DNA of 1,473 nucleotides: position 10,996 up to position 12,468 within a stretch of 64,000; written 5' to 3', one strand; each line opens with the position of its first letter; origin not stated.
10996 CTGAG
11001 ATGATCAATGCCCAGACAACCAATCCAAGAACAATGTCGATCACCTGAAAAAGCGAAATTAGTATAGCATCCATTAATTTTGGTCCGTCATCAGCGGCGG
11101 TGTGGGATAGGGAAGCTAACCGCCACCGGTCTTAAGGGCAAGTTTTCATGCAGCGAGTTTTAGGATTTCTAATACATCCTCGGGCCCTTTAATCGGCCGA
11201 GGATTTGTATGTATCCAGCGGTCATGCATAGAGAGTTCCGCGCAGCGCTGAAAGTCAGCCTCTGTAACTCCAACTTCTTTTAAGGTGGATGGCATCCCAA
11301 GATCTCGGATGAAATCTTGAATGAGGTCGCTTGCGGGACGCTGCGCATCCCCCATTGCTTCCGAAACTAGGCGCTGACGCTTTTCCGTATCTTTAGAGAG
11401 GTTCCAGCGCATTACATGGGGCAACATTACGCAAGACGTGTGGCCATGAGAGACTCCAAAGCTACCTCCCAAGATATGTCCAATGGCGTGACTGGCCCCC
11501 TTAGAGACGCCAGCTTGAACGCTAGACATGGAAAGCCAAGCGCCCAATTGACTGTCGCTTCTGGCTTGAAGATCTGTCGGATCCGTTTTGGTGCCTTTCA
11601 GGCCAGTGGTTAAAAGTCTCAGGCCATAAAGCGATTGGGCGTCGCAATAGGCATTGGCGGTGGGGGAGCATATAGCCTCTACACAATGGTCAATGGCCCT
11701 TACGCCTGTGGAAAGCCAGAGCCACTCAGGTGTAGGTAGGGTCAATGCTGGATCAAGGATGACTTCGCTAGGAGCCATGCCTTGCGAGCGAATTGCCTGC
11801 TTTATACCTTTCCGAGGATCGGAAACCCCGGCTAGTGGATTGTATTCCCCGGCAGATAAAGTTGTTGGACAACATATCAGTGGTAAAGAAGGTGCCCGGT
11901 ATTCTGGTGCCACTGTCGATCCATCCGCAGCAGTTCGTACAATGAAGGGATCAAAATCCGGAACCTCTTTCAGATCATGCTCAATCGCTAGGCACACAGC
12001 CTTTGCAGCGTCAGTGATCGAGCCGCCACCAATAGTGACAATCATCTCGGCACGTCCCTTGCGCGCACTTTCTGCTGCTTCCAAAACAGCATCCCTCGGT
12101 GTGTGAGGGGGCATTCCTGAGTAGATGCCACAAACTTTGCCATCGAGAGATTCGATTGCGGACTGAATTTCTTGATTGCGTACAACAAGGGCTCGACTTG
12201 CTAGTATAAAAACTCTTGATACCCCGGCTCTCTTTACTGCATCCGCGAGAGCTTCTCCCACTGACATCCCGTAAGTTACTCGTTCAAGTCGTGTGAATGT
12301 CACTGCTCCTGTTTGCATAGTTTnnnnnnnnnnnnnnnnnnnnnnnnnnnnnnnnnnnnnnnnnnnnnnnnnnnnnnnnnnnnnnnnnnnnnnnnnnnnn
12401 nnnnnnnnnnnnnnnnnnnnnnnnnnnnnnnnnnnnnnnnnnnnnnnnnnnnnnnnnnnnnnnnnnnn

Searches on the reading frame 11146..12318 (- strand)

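Call 54: search_protein_families(library=pfam, proteins=[window:11146-12318:-], max_evalue=0.00001)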
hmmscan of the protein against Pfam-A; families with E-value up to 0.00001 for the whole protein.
window:11146-12318:- (390 aa): 2 families
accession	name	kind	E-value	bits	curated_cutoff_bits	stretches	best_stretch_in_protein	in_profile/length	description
PF25137.1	ADH_Fe_C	-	1.6e-36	126.3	27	1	203-388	3-192/194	Fe-containing alcohol dehydrogenase family, C-terminal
PF00465.25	Fe-ADH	-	7.5e-29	100.9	31.3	1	13-190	3-168/168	Iron-containing alcohol dehydrogenase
